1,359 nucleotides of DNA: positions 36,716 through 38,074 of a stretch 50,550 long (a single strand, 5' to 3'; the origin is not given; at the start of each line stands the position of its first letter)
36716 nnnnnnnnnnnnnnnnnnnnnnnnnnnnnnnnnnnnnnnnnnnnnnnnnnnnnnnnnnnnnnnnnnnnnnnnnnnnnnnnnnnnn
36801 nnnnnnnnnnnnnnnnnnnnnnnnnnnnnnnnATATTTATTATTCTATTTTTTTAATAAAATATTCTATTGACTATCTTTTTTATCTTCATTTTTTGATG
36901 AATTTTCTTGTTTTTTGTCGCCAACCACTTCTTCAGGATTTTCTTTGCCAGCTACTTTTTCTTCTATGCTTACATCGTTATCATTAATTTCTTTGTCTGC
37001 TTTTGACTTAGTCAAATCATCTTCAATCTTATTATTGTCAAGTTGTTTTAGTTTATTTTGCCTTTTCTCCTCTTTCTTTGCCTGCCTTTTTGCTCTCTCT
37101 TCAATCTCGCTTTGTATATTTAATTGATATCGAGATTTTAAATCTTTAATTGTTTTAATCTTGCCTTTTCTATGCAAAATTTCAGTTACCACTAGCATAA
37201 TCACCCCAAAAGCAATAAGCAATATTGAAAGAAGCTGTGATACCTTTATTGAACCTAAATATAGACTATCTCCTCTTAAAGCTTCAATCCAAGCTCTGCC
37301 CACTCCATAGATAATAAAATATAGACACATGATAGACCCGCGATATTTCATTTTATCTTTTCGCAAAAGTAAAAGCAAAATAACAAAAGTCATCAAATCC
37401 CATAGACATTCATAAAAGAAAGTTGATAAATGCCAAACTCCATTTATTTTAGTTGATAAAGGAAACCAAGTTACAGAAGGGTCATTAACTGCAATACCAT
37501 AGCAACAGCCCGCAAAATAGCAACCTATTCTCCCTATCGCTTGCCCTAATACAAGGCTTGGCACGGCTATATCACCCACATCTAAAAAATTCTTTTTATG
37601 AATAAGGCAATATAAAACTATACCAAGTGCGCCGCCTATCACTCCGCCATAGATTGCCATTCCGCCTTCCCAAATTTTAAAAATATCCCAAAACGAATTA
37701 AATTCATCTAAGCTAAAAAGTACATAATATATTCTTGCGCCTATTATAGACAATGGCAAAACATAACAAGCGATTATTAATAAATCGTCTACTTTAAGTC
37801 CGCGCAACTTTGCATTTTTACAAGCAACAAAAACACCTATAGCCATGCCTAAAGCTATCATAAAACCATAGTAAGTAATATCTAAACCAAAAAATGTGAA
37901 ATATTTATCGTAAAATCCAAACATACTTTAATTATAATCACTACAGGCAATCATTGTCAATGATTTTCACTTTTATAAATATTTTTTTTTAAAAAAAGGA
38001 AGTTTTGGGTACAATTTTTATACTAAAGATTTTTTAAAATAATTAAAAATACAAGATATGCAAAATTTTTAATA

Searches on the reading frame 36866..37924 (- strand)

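Call 12: search_protein_families(library=pfam, proteins=[window:36866-37924:-], max_evalue=0.001)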
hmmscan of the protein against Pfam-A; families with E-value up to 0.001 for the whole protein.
window:36866-37924:- (352 aa): 1 family
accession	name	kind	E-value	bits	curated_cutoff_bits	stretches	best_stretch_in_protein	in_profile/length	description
PF01790.23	LGT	-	7.1e-68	228.9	24.9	1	9-246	4-240/240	Prolipoprotein diacylglyceryl transferase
